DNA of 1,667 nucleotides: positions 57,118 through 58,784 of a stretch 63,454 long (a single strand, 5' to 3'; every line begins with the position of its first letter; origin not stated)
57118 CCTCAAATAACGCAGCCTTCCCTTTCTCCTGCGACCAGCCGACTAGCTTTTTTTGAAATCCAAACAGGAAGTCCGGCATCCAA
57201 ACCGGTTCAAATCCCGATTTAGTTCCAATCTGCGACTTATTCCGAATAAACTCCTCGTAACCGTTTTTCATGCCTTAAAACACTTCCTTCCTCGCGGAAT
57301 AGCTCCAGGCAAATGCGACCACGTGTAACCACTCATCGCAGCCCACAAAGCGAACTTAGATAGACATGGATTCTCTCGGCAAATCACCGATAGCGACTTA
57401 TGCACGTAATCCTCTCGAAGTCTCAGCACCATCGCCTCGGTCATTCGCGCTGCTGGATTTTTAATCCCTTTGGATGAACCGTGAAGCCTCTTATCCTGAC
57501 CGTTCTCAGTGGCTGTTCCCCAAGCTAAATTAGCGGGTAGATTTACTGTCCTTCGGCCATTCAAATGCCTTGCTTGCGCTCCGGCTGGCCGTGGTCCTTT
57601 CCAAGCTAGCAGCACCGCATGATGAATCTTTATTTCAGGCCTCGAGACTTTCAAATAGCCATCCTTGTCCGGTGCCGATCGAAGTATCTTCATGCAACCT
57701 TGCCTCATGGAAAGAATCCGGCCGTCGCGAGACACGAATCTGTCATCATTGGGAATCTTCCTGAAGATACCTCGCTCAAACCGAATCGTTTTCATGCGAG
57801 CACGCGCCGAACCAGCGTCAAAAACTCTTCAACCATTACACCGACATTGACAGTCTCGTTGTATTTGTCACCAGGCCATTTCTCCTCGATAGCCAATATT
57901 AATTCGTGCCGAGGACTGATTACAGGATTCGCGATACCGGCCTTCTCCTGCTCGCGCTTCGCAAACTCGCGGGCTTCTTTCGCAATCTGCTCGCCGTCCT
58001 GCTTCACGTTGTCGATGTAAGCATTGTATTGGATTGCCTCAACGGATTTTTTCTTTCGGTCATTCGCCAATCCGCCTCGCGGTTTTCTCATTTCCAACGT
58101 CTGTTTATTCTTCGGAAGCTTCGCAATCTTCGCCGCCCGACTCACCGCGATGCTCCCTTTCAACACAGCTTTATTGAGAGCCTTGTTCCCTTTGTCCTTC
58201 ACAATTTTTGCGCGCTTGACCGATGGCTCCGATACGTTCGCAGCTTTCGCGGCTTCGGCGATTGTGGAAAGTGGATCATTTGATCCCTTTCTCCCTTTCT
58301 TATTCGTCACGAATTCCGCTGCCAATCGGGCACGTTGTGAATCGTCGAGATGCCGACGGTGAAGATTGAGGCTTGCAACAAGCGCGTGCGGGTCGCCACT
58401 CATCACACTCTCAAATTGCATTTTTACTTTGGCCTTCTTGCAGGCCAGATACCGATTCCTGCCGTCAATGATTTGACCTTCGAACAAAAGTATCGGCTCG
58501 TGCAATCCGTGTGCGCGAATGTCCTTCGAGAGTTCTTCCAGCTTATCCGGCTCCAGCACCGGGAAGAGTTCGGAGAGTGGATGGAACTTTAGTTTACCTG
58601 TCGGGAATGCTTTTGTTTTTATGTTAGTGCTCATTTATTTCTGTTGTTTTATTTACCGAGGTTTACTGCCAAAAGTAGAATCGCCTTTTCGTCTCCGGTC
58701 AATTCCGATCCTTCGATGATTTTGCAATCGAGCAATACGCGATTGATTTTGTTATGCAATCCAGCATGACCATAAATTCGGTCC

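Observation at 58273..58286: Five same-orientation copies of a 14-bp double-GATC palindrome spread around the genome, one inside a ParB/HTH gene (parS-like?)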

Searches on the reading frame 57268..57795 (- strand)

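Call 9: search_protein_families(library=pfam, proteins=[window:57268-57795:-], max_evalue=0.01)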
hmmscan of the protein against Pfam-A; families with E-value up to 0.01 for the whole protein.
window:57268-57795:- (175 aa): 1 family
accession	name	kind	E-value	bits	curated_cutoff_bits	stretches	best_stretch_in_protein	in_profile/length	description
PF13392.12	HNH_3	-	7.6e-05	22.7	24.8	1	57-99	3-45/46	HNH endonuclease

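Call 10: search_protein_families(library=phrogs, proteins=[window:57268-57795:-], max_evalue=0.001)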
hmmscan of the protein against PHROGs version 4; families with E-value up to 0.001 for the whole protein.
window:57268-57795:- (175 aa): 5 families
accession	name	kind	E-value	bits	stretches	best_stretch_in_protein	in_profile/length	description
phrog_1492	-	DNA, RNA and nucleotide metabolism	7.7e-21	75.7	1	21-110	59-167/414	HNH endonuclease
phrog_59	-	DNA, RNA and nucleotide metabolism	3e-17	64.1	1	9-162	138-275/423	HNH endonuclease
phrog_959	-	DNA, RNA and nucleotide metabolism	7.5e-14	52.7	1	10-109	7-113/138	HNH endonuclease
phrog_99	-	DNA, RNA and nucleotide metabolism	6.1e-05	23.8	1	41-112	145-216/383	HNH endonuclease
phrog_826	-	DNA, RNA and nucleotide metabolism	0.0004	21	1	41-103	91-159/281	HNH endonuclease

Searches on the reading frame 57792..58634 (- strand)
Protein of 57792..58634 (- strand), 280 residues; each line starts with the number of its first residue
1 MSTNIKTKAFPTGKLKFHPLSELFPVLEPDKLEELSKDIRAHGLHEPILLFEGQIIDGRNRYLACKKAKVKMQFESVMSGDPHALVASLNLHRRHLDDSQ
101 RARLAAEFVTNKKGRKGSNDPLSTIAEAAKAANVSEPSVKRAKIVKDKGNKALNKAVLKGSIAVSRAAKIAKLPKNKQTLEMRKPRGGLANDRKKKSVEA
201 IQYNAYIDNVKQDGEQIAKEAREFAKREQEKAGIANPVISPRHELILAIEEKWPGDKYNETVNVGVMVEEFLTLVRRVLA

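Call 9: search_protein_families(library=pfam, proteins=[window:57792-58634:-], max_evalue=0.01)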
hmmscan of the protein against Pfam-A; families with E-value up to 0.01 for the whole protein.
window:57792-58634:- (280 aa): 1 family
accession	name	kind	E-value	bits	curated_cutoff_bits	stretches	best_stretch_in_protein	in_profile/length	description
PF02195.25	ParB_N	-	0.00013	22.4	26.3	1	28-71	23-71/95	ParB N-terminal domain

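Call 10: search_protein_families(library=phrogs, proteins=[window:57792-58634:-], max_evalue=0.001)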
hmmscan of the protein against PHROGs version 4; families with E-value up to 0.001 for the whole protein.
window:57792-58634:- (280 aa): 6 families
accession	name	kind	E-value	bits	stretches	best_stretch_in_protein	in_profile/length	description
phrog_21315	-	unknown function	6.5e-26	92.2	1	6-182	6-188/415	-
phrog_4715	-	DNA, RNA and nucleotide metabolism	1.3e-14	54.5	1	26-228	165-379/630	ParB-like partition protein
phrog_3951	-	unknown function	2.5e-06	28.2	1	4-109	15-128/301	-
phrog_26392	-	unknown function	0.00013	22.6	1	30-80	6-56/231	-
phrog_27360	-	unknown function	0.00014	22.2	1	4-79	3-84/312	-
phrog_18056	-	DNA, RNA and nucleotide metabolism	0.0007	19.6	0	30-80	23-74/387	ParB-like partition nuclease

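Call 12: find_related_loci(query=window:57792-58634:-, collection=viral_contigs, flank=10000)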
Query window:57792-58634:- (280 aa) in viral_contigs; peptide patterns used: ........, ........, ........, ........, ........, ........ (x = any residue, [..] = any of these).
1 stretches matched a pattern, but none encodes a relative of the query by tblastn (E <= 1e-3).

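Call 31: find_homologous_proteins(query=window:57792-58634:-, max_evalue=0.00001)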
Query window:57792-58634:- (280 aa): 470 proteins with E <= 0.00001 among 2696 candidates; the best 120 are listed.
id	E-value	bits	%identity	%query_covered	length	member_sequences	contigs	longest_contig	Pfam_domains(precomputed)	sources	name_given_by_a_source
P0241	6.7e-176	601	100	100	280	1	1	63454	-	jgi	jgi:ParB-like chromosome segregation protein Spo0J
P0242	1.4e-45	174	50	65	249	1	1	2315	-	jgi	jgi:ParB-like chromosome segregation protein Spo0J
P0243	7.1e-44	169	53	63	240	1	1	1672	-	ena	-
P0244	2.9e-42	164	51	64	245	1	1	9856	-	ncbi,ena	-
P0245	7.7e-42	162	56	59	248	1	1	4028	-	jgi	jgi:hypothetical protein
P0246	1.4e-41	161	51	59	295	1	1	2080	-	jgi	jgi:hypothetical protein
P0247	6.9e-41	159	51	59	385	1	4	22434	PF05063.21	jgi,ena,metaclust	metaclust:\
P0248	6.6e-40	156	51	59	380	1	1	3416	PF05063.21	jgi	-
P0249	8.1e-40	155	48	69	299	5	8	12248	-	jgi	-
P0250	2.7e-39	154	42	78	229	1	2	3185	-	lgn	-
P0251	1.1e-38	152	48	64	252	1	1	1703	-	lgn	-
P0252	1.0e-37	149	43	78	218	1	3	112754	-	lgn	-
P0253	2.2e-37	148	46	69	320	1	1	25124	-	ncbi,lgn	-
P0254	2.9e-37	147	49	59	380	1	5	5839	PF05063.21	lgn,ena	-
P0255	6.4e-37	146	53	57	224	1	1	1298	-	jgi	-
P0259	3.1e-36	144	47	63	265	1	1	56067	-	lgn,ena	-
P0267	9.9e-35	139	46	59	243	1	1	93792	-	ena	-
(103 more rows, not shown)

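Call 53: find_encoding_contigs(protein=P0259, flank=10000, max_places=1)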
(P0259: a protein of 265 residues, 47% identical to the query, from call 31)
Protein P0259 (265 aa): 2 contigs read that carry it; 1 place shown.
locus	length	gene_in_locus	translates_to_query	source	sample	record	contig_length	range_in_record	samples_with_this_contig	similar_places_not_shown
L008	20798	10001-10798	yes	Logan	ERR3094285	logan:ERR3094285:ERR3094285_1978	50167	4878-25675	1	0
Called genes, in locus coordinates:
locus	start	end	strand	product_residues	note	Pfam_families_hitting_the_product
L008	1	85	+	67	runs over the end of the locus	-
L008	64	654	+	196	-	-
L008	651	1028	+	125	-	-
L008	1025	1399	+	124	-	-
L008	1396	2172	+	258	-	-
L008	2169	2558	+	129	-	-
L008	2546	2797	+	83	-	-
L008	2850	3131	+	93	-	-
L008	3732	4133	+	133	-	-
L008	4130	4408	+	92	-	PF24043:DUF7352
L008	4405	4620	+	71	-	-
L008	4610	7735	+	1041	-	PF00176:SNF2-rel_dom, PF14890:Intein_splicing, PF00271:Helicase_C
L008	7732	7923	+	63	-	-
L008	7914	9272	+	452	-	PF01555:N6_N4_Mtase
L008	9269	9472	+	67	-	-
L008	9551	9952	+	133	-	-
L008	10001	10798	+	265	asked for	-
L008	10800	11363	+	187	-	-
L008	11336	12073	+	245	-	-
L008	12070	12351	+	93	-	-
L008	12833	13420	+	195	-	-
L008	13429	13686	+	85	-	PF24729:Acb2_Tad1_hairpin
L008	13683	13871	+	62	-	-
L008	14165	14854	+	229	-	-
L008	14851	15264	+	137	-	-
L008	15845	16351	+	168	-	-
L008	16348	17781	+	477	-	PF03237:Terminase_6N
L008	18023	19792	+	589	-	PF06074:Portal_Mu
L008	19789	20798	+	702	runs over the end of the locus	PF10123:Mu-like_Pro_N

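Call 54: find_encoding_contigs(protein=P0252, flank=10000, max_places=1)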
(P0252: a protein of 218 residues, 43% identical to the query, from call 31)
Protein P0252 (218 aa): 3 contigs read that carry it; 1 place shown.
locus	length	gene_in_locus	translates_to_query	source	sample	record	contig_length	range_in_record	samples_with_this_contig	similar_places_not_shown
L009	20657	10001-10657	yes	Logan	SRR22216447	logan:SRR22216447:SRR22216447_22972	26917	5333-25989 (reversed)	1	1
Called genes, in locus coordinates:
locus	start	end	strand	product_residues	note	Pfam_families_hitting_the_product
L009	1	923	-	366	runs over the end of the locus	-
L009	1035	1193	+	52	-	-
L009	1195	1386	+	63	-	-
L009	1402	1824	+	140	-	PF07486:Hydrolase_2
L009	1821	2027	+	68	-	-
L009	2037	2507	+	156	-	-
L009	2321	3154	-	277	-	-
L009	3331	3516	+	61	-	-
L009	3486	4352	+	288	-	PF09414:RNA_ligase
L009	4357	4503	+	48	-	-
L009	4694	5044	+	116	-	PF14354:Lar_restr_allev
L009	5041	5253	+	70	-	-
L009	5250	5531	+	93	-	-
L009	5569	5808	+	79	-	-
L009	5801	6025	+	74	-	-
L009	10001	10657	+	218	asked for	-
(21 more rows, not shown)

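Call 55: find_encoding_contigs(protein=P0267, flank=10000, max_places=1)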
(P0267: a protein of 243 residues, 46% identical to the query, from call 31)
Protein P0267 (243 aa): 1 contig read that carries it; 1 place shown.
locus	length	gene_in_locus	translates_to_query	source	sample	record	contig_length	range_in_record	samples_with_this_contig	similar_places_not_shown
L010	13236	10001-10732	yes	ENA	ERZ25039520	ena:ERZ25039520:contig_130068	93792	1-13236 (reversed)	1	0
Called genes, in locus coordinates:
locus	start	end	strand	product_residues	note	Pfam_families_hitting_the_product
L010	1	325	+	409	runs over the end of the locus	PF01926:MMR_HSR1 (faint)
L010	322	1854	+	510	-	PF00350:Dynamin_N (weak), PF01926:MMR_HSR1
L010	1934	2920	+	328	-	PF03401:TctC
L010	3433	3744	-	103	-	-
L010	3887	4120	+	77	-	-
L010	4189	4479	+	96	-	PF07045:DUF1330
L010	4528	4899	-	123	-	-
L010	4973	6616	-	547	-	PF00884:Sulfatase, PF16347:SGSH_C (weak)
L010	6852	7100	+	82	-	-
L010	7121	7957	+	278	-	PF13468:Glyoxalase_3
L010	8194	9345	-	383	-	PF14659:Phage_int_SAM_3, PF22022:Phage_int_M (faint), PF00589:Phage_integrase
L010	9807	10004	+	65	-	-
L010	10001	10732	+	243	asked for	-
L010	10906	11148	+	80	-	PF05063:MT-A70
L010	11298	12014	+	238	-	-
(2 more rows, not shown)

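Call 59: find_related_loci(query=A2, collection=viral_contigs, flank=10000)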
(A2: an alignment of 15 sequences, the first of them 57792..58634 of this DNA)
Query A2 (280 aa) in viral_contigs; peptide patterns used: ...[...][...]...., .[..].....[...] (x = any residue, [..] = any of these).
599 stretches matched a pattern (row limit reached: there are more); 574 encode a relative of the query (tblastn E <= 1e-3); the best 80 are kept; 80 distinct loci.
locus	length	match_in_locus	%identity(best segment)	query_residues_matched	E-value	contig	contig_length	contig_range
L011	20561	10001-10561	48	15-185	5e-46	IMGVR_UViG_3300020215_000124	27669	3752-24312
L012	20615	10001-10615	40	12-234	5e-45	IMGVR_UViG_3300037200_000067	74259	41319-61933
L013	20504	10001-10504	47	15-178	3e-43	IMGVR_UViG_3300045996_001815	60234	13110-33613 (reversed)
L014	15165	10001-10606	48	14-205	2e-42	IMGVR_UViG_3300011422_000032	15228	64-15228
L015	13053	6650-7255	48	14-205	2e-42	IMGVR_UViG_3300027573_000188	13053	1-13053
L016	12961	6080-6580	47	15-178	3e-42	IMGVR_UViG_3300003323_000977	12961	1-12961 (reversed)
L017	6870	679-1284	48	14-205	2e-42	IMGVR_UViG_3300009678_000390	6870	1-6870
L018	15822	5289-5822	44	15-184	2e-40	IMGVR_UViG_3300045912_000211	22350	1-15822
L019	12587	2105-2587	48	15-178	2e-40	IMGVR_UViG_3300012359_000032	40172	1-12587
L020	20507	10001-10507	47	15-178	6e-40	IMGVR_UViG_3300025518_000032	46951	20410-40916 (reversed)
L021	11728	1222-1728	44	15-178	5e-40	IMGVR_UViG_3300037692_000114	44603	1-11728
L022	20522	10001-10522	47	15-186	2e-40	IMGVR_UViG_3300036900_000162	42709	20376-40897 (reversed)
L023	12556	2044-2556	44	14-178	6e-40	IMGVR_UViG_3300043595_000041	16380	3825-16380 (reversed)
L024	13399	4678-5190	47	12-178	2e-39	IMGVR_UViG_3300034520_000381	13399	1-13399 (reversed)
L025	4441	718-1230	47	12-178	4e-39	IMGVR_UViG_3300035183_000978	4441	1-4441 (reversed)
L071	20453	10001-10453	48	14-162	5e-35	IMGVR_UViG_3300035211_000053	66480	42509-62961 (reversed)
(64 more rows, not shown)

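Call 69: search_solved_structures(query=A2, max_evalue=0.01, show_alignments=2)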
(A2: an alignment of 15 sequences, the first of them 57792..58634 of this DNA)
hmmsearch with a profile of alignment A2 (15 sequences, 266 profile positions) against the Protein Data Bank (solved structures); distinct sequences matched with E-value up to 0.01: 8.
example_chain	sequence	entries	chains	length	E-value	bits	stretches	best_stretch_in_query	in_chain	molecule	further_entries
7bnr_A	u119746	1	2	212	2.5e-06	30.8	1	18-193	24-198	ParB family protein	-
7bnk_A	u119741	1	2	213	2.5e-06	30.7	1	18-193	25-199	ParB family protein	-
7o0n_A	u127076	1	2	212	3.2e-06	30.4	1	18-193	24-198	ParB family protein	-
7ng0_A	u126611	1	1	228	6.4e-06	29.4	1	16-209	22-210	Nucleoid occlusion protein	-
7nfu_A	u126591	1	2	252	6.9e-06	29.3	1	16-205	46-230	Nucleoid occlusion protein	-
1vz0_A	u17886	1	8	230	0.0005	23.2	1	19-160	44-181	Chromosome-partitioning protein Spo0J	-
4umk_A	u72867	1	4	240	0.0009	22.4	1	16-125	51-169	PROBABLE CHROMOSOME-PARTITIONING PROTEIN PARB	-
7ol9_A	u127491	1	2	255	0.0046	20.1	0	17-108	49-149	Nucleoid occlusion protein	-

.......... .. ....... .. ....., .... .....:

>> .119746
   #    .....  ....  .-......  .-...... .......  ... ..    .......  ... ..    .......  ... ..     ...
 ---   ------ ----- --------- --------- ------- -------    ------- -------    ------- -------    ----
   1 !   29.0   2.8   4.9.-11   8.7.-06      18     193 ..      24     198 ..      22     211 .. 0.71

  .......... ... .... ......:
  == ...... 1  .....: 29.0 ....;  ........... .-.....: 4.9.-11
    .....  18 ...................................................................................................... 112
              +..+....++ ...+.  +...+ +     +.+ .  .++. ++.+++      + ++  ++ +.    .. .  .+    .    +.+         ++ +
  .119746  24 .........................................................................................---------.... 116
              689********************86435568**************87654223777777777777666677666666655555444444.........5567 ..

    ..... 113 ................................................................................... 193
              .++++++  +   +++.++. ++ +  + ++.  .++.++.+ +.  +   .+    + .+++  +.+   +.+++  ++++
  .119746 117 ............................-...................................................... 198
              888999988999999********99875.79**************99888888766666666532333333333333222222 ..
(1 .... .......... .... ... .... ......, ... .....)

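Call 80: predict_structure(alignment_id=A2)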
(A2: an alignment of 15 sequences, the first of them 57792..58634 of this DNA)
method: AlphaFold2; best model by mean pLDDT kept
length: 280 residues; sequences in the alignment: 15
mean_pLDDT: 75.5   pTM: 0.50
mean pLDDT of the five models: 75.5, 74.9, 72.3, 70.9, 70.5
residues with pLDDT >= 90: 83; 70-90: 90; 50-70: 89; < 50: 18
segments of 3 or more residues with pLDDT < 50: 1-7, 114-116, 256-259
pLDDT, mean of each block of 10 residues (from residue 1): 46 76 83 94 92 90 94 87 72 74 85 53 78 90 95 90 93 94 71 70 76 67 68 54 57 53 56 56
secondary structure, 60 per line:
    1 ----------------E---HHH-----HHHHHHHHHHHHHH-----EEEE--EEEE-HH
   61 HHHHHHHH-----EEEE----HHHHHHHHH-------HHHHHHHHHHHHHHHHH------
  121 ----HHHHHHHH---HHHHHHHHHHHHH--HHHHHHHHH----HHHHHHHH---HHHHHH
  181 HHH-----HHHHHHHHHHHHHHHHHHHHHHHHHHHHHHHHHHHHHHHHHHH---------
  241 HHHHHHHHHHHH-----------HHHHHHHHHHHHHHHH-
elements in order: H29-42 E48-51 E54-57 H59-68 E74-77 H82-90 H98-114 H125-132 H136-148 H151-159 H164-171 H175-183 H189-231 H241-252 H264-279

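Call 83: fold_search(model_id=the predicted structure, library=pdb)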
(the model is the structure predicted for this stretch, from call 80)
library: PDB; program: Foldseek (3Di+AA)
matches with E <= 10: 228; with E <= 0.001: 28
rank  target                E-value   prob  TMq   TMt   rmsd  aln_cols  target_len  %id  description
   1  1vz0_H                2.4e-06  1.00  0.35  0.48  11.5       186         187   20  Chromosome segregation protein Spo0J from Thermus thermophilus (released 2004-07-19)
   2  1vz0_A                2.5e-06  1.00  0.34  0.47  11.6       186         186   20  Chromosome segregation protein Spo0J from Thermus thermophilus (released 2004-07-19)
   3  1vz0_F                2.6e-06  1.00  0.35  0.48  11.5       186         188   20  Chromosome segregation protein Spo0J from Thermus thermophilus (released 2004-07-19)
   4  1vz0_C                4.4e-06  1.00  0.35  0.48  11.4       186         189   22  Chromosome segregation protein Spo0J from Thermus thermophilus (released 2004-07-19)
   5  1vz0_E                5.5e-06  1.00  0.35  0.46  11.4       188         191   21  Chromosome segregation protein Spo0J from Thermus thermophilus (released 2004-07-19)
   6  1vz0_B                7.1e-06  1.00  0.35  0.46  11.4       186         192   22  Chromosome segregation protein Spo0J from Thermus thermophilus (released 2004-07-19)
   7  7bm8_A                1.7e-05  1.00  0.26  0.39  14.7       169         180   21  Crystal structure of the C-terminally truncated chromosome-partitioning protein ParB from Caulobacter crescentus compl (released 2021-04-28)
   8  7bnr_B                2.0e-05  1.00  0.22  0.30  14.3       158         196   23  Crystal structure of a ParB Q52A mutant from Myxococcus xanthus bound to CTPyS (released 2021-09-08)
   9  7nfu_B                2.2e-05  1.00  0.34  0.43   6.4       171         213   20  Crystal structure of C-terminally truncated Geobacillus thermoleovorans nucleoid occlusion protein Noc (released 2021-02-17)
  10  7o0n_A                2.3e-05  1.00  0.24  0.33  14.1       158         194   22  Crystal structure of a ParB E93A mutant from Myxococcus xanthus bound to CDP and monothiophosphate (released 2021-09-15)
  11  7nfu_A                3.7e-05  1.00  0.34  0.41   6.3       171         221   19  Crystal structure of C-terminally truncated Geobacillus thermoleovorans nucleoid occlusion protein Noc (released 2021-02-17)
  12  7bnk_A                4.1e-05  1.00  0.23  0.32  14.1       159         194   22  Crystal structure of ParB from Myxococcus xanthus bound to CDP and Monothiophosphate (released 2021-09-08)
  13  7bnr_A                4.5e-05  1.00  0.23  0.33  14.3       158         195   22  Crystal structure of a ParB Q52A mutant from Myxococcus xanthus bound to CTPyS (released 2021-09-08)
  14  7bnk_B                4.8e-05  1.00  0.23  0.32  14.0       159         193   21  Crystal structure of ParB from Myxococcus xanthus bound to CDP and Monothiophosphate (released 2021-09-08)
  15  5k5d_A                6.2e-05  1.00  0.41  0.44   5.5       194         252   20  Structure of the C2221 form of Pnob8-like ParB-N domain (released 2016-06-15)
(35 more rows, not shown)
